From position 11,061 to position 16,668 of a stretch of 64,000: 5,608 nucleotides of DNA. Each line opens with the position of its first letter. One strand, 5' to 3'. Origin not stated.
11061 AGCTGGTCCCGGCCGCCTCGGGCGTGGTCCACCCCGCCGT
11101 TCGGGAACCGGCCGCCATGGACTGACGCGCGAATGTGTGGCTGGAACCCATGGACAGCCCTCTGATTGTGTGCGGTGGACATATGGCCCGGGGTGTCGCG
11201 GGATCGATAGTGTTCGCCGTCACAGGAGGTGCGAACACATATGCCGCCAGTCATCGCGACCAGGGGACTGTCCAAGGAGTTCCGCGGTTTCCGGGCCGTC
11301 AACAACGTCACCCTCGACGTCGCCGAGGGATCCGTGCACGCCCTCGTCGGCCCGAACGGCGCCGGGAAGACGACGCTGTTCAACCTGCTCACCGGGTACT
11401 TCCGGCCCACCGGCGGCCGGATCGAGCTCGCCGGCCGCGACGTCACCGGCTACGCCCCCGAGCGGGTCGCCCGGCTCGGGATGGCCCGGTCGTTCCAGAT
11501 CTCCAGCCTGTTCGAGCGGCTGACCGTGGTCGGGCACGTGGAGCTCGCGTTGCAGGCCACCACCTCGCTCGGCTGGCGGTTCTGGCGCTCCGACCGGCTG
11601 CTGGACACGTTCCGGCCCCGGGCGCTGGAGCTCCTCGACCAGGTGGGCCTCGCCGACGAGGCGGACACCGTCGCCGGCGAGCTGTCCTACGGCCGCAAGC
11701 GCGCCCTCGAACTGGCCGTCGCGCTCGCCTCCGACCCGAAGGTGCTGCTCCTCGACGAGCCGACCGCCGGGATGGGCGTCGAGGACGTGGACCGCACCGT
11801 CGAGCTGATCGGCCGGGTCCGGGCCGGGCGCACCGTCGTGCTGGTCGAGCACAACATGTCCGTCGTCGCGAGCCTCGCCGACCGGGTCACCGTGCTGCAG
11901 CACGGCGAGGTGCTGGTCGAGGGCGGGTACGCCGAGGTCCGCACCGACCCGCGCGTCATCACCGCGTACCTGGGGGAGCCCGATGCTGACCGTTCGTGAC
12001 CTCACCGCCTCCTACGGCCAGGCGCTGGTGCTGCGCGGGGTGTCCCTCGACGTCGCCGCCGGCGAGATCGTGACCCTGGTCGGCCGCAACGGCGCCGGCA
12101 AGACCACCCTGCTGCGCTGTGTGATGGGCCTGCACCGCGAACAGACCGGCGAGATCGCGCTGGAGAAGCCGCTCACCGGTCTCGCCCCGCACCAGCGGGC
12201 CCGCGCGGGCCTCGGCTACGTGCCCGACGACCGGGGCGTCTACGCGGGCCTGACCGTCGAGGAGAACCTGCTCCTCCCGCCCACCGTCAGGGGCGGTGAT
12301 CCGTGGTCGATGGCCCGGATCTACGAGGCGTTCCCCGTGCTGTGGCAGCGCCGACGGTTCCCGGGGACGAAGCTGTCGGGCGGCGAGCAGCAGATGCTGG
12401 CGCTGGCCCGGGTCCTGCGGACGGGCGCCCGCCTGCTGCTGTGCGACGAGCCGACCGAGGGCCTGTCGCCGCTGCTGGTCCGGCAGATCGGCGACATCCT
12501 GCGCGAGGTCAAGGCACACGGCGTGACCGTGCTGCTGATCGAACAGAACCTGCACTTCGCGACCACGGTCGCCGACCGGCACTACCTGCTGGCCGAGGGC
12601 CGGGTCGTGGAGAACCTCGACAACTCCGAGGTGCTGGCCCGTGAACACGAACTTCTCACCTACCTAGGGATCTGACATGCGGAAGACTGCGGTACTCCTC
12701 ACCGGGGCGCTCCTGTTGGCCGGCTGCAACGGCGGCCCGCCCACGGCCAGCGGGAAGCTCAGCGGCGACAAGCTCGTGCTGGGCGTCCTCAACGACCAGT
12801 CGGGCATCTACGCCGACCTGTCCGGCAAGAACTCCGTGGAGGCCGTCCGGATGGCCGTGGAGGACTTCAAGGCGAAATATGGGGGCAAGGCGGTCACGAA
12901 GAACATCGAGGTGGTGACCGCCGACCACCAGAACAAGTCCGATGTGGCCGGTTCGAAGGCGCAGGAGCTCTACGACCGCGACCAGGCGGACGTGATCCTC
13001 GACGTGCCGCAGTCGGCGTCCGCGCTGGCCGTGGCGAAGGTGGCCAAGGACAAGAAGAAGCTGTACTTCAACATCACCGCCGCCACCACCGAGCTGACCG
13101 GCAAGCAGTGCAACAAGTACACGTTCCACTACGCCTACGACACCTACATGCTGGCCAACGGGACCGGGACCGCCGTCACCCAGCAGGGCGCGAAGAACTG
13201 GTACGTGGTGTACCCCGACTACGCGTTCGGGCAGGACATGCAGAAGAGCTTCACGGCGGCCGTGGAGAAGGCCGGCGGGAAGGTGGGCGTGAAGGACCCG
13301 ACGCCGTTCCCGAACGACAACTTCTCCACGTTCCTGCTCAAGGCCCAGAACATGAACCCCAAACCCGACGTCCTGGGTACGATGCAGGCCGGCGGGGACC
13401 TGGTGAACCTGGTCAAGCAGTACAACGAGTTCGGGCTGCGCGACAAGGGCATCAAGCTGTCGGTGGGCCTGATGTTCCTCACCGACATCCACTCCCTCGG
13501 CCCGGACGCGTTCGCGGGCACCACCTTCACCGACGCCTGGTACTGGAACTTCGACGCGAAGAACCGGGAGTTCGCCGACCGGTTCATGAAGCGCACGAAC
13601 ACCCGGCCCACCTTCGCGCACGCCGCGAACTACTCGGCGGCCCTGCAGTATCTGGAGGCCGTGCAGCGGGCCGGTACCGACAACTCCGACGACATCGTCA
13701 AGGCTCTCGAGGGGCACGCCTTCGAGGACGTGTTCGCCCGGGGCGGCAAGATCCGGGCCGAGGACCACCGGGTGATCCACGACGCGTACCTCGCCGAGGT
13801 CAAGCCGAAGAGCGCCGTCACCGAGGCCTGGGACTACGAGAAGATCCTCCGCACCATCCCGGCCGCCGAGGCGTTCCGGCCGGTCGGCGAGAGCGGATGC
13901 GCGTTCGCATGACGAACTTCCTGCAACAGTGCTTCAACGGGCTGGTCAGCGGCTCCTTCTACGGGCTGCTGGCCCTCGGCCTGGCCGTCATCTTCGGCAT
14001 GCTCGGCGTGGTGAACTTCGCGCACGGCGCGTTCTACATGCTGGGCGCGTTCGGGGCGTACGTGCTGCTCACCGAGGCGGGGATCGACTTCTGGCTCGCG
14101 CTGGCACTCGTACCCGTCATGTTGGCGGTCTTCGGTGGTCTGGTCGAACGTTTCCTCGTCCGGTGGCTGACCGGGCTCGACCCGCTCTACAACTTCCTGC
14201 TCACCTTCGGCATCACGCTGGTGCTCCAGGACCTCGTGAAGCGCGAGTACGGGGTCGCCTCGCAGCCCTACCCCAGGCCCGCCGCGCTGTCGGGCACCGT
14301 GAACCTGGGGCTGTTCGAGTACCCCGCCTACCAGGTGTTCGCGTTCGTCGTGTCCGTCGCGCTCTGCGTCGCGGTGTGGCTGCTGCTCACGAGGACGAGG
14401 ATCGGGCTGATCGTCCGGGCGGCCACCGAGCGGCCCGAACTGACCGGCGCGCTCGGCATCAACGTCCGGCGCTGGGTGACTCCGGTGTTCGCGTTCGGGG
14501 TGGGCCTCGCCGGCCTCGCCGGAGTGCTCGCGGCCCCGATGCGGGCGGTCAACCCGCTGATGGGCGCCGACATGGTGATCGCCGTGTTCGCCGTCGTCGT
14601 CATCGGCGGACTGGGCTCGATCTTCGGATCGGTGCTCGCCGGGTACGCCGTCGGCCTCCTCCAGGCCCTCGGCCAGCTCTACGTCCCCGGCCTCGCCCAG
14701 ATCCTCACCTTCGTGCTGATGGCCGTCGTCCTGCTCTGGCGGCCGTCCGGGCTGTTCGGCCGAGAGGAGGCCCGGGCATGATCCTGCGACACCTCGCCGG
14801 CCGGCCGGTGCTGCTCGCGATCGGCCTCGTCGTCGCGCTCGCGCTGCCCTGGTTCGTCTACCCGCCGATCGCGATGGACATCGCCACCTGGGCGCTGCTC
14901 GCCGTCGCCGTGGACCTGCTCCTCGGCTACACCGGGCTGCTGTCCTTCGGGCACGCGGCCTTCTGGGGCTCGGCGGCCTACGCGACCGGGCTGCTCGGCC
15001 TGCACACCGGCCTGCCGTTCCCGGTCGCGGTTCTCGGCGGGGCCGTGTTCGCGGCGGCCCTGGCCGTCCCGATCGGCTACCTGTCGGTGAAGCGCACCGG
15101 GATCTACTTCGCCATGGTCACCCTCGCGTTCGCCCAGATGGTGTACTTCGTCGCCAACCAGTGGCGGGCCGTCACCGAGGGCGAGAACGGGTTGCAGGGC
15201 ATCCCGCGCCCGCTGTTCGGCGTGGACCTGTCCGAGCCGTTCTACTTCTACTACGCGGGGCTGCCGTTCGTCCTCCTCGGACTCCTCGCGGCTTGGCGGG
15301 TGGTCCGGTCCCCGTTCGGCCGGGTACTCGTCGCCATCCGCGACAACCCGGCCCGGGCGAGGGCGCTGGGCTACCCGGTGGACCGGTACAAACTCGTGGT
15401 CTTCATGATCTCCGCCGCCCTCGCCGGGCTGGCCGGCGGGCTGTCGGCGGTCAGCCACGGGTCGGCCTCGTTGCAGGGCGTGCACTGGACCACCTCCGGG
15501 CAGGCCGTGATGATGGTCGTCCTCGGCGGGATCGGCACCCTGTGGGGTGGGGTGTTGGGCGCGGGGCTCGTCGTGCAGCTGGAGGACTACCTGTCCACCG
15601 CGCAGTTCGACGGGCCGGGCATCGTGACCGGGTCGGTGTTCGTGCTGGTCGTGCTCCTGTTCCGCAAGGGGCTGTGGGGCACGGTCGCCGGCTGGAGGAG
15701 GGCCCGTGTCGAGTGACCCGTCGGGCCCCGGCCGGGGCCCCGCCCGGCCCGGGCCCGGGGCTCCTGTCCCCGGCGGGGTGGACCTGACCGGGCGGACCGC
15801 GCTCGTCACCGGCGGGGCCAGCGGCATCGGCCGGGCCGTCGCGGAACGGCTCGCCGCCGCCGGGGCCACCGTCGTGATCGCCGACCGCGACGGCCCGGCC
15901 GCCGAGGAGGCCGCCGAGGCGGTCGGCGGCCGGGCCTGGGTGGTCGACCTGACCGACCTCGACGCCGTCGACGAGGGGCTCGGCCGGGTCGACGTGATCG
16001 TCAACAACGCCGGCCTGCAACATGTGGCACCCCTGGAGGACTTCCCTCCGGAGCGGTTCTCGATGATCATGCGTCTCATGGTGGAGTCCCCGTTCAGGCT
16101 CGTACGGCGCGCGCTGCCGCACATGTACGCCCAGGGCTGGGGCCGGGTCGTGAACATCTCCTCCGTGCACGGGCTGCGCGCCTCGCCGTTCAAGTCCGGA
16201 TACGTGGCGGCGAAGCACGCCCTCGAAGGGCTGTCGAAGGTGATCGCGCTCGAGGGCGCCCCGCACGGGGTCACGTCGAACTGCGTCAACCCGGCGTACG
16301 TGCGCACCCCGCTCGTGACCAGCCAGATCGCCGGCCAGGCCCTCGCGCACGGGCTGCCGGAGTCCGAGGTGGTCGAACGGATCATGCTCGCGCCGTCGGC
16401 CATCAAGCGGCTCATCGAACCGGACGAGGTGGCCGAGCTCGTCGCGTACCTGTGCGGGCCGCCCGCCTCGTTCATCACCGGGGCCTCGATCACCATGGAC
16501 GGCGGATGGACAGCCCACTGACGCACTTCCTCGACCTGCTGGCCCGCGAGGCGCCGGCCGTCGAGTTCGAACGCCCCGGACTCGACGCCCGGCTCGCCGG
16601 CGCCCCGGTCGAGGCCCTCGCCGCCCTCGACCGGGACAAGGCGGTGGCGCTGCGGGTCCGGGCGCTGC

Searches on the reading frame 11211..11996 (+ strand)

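Call 27: search_protein_families(library=pfam, proteins=[window:11211-11996:+], max_evalue=0.001)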
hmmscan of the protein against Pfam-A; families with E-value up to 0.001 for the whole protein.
window:11211-11996:+ (262 aa): 6 families
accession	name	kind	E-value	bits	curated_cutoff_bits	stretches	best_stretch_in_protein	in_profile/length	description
PF00005.33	ABC_tran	-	3e-31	109.3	25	1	30-186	1-137/137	ABC transporter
PF13304.12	AAA_21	-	2.7e-10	41.2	27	2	152-188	232-271/304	AAA domain, putative AbiEii toxin, Type IV TA system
PF12399.14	BCA_ABC_TP_C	-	6.2e-09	35.7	25.5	1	233-258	1-26/27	Branched-chain amino acid ATP-binding cassette transporter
PF13604.12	AAA_30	-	9.6e-06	25.9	27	1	41-99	19-70/191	AAA domain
PF13476.12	AAA_23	-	4.6e-05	24.6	27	1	25-61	5-40/201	AAA domain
PF00448.28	SRP54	-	0.0006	19.9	22.7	0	42-78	3-39/196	SRP54-type protein, GTPase domain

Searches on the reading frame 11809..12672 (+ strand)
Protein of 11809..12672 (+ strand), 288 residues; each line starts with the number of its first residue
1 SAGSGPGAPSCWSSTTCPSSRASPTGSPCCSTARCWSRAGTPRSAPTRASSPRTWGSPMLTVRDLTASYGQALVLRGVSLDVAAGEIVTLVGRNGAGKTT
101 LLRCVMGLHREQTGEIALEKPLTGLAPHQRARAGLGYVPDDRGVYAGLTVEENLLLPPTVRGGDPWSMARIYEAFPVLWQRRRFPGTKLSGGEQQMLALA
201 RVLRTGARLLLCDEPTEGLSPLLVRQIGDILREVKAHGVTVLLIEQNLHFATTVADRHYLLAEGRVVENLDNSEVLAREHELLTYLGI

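Call 27: search_protein_families(library=pfam, proteins=[window:11809-12672:+], max_evalue=0.001)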
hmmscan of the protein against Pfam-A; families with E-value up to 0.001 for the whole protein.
window:11809-12672:+ (288 aa): 3 families
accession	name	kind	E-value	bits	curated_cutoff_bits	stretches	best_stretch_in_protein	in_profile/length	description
PF00005.33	ABC_tran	-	7.8e-29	101.5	25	1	75-216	1-136/137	ABC transporter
PF13304.12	AAA_21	-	4.7e-09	37.2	27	0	185-243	234-295/304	AAA domain, putative AbiEii toxin, Type IV TA system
PF13604.12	AAA_30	-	0.0001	22.5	27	1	86-136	19-63/191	AAA domain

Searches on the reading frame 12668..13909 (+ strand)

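Call 27: search_protein_families(library=pfam, proteins=[window:12668-13909:+], max_evalue=0.001)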
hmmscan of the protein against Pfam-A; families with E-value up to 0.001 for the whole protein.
window:12668-13909:+ (414 aa): 3 families
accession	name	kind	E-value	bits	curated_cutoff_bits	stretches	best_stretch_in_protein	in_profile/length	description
PF13458.12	Peripla_BP_6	-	3.8e-95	319.9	31.7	1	38-381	4-341/343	Periplasmic binding protein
PF13433.12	Peripla_BP_5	-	8.2e-21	74.9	27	1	38-397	3-355/363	Periplasmic binding protein domain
PF01094.35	ANF_receptor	-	2.1e-13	50.5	25.4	1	58-343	4-301/353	Receptor family ligand binding region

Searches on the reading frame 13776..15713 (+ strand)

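Call 27: search_protein_families(library=pfam, proteins=[window:13776-15713:+], max_evalue=0.001)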
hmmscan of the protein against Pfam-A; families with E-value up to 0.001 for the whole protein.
window:13776-15713:+ (646 aa): 1 family
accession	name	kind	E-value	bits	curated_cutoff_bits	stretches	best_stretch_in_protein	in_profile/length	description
PF02653.21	BPD_transp_2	-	2.9e-42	145.1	26.8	1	365-626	5-264/269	Branched-chain amino acid transport system / permease component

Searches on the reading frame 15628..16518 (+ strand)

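Call 27: search_protein_families(library=pfam, proteins=[window:15628-16518:+], max_evalue=0.001)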
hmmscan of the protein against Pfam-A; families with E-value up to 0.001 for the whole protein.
window:15628-16518:+ (297 aa): 6 families
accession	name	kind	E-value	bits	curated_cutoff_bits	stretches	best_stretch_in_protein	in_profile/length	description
PF13561.12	adh_short_C2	-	2.3e-48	165.3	27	1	64-295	3-236/236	Enoyl-(Acyl carrier protein) reductase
PF00106.31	adh_short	-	5.2e-47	160.3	26.6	1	57-233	2-190/195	short chain dehydrogenase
PF01370.27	Epimerase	-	5.5e-11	42.8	20.9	1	58-202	1-152/240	NAD dependent epimerase/dehydratase family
PF08659.16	KR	-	2.5e-07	31.2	22.6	1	57-211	2-168/180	KR domain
PF13460.12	NAD_binding_10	-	7.1e-05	23.2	27.2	1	62-189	1-108/184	NAD(P)H-binding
PF02826.25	2-Hacid_dh_C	-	0.00043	20.1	25.1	1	50-99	31-78/178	D-isomer specific 2-hydroxyacid dehydrogenase, NAD binding domain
